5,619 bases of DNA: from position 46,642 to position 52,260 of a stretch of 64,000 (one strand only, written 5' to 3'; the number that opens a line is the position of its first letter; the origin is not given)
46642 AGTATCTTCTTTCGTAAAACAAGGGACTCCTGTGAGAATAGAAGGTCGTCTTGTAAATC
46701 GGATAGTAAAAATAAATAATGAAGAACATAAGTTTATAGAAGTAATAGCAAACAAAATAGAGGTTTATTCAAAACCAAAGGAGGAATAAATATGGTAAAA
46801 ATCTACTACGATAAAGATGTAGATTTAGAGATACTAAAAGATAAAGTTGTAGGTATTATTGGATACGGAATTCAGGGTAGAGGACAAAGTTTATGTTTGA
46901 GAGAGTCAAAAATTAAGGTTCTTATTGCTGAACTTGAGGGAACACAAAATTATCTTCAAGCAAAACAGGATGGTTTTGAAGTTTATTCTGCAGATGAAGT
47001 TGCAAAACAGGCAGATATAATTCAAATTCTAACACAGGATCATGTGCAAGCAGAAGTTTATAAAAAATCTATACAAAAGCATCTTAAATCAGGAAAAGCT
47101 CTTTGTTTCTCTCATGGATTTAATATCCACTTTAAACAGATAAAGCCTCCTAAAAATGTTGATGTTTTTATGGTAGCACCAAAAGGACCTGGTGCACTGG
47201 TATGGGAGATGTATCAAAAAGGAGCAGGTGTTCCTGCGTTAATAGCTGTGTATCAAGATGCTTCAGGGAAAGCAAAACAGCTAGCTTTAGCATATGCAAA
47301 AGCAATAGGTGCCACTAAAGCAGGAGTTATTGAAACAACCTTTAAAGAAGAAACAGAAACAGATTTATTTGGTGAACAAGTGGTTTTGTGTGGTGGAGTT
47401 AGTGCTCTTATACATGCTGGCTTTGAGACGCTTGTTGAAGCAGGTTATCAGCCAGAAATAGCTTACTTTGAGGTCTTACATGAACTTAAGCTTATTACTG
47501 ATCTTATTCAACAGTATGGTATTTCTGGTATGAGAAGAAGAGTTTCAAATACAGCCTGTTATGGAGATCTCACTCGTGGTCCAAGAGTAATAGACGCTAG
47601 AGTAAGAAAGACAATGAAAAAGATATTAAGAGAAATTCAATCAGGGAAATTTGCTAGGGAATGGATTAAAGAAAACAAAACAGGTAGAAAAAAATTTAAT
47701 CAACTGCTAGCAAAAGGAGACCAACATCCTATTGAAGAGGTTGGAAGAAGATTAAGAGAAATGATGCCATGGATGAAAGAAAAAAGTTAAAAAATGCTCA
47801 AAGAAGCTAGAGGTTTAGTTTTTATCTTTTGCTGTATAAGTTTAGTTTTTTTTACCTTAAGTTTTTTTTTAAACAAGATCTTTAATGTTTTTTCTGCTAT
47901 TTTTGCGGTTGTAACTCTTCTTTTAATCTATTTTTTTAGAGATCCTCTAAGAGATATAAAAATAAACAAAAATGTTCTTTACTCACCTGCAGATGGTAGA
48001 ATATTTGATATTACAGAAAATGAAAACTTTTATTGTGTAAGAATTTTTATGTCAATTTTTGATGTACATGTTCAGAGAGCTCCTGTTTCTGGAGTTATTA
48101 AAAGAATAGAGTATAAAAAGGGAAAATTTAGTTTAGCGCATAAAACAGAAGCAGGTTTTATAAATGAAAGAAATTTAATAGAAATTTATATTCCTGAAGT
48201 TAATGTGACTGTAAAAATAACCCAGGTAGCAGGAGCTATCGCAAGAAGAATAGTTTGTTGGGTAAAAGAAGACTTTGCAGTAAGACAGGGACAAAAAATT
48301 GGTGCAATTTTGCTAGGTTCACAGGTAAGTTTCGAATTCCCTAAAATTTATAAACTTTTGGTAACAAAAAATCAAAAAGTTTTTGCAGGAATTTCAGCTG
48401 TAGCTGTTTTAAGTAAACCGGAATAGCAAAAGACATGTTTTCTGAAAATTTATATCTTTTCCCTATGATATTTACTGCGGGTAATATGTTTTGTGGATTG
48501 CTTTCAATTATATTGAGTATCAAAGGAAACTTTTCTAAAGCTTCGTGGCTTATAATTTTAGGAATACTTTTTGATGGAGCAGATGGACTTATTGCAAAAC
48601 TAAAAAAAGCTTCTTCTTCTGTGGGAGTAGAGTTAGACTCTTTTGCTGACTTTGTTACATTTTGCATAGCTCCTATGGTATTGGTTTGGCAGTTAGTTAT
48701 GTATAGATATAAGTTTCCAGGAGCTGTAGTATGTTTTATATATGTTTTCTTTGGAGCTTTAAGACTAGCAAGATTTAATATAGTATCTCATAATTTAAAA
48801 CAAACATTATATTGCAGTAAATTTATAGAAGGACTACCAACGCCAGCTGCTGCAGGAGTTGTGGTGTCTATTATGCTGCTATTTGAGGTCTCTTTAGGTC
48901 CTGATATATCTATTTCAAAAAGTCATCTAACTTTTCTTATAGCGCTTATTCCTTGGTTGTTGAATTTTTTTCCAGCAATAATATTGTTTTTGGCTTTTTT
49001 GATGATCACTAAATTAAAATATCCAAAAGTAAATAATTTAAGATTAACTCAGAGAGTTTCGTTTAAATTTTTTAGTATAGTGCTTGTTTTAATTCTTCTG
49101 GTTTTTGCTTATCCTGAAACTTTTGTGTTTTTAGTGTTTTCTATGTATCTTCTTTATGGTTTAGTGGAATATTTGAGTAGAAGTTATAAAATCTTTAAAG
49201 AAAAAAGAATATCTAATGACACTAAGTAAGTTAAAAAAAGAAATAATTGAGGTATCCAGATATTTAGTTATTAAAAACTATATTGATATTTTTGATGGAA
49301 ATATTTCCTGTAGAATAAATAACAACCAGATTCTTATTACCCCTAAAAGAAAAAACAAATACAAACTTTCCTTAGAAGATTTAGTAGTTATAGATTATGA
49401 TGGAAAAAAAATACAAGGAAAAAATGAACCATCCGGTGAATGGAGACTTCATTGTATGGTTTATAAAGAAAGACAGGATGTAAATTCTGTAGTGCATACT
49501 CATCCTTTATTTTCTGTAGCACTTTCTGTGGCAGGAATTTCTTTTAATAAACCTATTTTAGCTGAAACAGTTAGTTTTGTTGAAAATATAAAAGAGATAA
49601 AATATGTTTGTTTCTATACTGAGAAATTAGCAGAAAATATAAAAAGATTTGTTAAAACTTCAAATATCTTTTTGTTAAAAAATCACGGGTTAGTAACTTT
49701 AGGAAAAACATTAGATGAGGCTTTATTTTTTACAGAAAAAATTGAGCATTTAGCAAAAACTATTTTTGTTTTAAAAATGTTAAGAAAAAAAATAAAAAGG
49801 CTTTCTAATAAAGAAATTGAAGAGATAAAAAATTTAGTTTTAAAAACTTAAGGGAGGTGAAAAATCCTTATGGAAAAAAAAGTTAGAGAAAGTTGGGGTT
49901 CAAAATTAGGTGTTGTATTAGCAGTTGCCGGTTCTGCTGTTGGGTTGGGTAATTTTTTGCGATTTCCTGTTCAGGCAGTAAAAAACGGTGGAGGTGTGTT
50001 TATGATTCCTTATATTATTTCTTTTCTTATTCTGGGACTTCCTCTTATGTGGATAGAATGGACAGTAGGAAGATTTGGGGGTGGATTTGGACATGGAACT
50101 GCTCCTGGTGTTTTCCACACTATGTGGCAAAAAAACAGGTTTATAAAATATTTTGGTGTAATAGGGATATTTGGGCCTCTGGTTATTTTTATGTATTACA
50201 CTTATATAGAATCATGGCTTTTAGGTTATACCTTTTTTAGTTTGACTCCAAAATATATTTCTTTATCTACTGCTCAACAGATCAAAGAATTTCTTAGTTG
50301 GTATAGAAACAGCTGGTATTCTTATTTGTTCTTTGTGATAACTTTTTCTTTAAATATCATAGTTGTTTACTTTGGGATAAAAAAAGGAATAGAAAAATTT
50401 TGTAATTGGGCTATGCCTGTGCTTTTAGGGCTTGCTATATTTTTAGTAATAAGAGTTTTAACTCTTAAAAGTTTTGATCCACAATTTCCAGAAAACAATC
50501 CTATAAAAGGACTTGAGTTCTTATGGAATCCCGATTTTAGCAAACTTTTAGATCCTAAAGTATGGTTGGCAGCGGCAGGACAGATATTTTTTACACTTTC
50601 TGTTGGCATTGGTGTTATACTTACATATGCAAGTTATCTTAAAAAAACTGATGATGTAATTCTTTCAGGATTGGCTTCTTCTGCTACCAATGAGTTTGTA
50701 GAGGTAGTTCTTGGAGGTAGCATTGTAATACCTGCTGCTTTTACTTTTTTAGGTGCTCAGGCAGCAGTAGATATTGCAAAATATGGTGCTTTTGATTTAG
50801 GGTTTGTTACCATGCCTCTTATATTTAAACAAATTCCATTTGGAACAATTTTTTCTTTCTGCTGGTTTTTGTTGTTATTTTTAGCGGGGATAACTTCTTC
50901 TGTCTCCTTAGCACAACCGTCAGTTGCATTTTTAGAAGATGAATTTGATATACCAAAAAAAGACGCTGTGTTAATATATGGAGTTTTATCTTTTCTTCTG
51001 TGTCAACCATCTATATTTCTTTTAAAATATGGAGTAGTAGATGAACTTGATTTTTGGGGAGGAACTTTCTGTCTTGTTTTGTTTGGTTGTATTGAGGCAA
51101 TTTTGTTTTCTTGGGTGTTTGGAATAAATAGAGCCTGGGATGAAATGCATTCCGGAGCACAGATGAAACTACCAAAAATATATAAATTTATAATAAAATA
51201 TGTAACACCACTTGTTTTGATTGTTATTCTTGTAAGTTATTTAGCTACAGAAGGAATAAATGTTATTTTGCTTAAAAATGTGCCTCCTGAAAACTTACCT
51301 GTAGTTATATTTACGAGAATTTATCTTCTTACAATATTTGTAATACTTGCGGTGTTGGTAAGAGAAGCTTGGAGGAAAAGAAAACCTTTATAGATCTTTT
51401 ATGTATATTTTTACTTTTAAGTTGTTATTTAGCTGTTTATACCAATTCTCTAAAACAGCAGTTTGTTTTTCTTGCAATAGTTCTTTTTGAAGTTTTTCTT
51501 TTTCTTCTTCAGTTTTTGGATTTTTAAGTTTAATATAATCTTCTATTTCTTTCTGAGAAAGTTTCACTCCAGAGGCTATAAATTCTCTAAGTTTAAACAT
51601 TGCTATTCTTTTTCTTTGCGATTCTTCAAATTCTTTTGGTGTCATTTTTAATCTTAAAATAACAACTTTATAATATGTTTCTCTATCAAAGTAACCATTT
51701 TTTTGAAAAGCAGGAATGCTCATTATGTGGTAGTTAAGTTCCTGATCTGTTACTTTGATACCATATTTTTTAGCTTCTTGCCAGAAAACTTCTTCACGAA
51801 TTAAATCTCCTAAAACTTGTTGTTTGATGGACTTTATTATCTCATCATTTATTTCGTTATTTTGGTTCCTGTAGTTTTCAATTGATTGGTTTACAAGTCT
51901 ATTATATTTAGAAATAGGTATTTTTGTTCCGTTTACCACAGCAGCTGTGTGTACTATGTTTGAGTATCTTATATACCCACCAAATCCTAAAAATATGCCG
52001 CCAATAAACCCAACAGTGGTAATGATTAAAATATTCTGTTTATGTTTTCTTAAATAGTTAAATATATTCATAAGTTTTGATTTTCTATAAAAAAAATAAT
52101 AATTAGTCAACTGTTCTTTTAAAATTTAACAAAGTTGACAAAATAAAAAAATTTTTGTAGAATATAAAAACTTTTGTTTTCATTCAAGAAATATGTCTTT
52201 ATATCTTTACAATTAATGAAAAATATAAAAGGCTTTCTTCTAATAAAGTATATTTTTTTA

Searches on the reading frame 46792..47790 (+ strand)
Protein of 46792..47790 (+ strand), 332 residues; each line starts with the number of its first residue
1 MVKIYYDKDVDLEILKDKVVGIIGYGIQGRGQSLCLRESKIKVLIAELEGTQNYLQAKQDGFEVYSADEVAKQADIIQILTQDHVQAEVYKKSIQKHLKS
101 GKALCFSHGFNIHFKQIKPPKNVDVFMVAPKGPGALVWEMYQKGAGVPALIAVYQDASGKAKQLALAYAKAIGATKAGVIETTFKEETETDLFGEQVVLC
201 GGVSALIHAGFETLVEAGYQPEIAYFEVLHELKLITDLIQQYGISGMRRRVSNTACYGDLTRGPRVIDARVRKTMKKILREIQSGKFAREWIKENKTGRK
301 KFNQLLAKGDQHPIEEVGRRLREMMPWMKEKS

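Call 79: search_protein_families(library=pfam, proteins=[window:46792-47790:+], max_evalue=0.00001)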
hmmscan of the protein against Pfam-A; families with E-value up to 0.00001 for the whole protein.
window:46792-47790:+ (332 aa): 4 families
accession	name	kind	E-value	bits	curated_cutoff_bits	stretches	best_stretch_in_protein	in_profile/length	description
PF07991.19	KARI_N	-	2.6e-67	225.9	20.6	1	14-178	1-165/165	Acetohydroxy acid isomeroreductase, NADPH-binding domain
PF01450.25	KARI_C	-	2.3e-65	219.8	29.1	1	184-327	1-144/144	Ketol-acid reductoisomerase, C-terminal domain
PF00670.27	AdoHcyase_NAD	-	1.1e-08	35.8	27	1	14-82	20-87/162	S-adenosyl-L-homocysteine hydrolase, NAD binding domain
PF02826.25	2-Hacid_dh_C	-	9e-06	25.6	25.1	0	13-82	32-100/178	D-isomer specific 2-hydroxyacid dehydrogenase, NAD binding domain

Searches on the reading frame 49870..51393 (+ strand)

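Call 79: search_protein_families(library=pfam, proteins=[window:49870-51393:+], max_evalue=0.00001)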
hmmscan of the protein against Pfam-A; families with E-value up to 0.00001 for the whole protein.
window:49870-51393:+ (507 aa): 1 family
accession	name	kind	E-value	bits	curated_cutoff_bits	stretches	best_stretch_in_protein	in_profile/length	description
PF00209.24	SNF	-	2.6e-58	198.4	27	2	156-460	181-483/524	Sodium:neurotransmitter symporter family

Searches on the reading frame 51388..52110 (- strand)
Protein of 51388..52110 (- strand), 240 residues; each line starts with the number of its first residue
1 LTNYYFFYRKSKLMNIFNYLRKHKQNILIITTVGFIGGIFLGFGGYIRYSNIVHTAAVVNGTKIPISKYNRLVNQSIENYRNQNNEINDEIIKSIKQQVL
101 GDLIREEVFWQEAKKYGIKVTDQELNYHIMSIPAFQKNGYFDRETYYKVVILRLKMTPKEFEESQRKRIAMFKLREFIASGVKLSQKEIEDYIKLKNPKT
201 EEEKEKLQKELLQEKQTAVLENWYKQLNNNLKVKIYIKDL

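Call 79: search_protein_families(library=pfam, proteins=[window:51388-52110:-], max_evalue=0.00001)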
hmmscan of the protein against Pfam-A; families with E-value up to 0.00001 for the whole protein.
window:51388-52110:- (240 aa): 3 families
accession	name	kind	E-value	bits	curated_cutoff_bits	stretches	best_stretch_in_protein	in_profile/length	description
PF13624.11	SurA_N_3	-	3.7e-35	121.6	27.2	1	17-174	2-161/162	SurA-like N-terminal domain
PF13623.11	SurA_N_2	-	1.4e-25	90.3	28.5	1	18-148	2-143/145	SurA-like N-terminal domain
PF09312.16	SurA_N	-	5.6e-09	36.6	30.8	1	54-133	3-80/118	SurA N-terminal domain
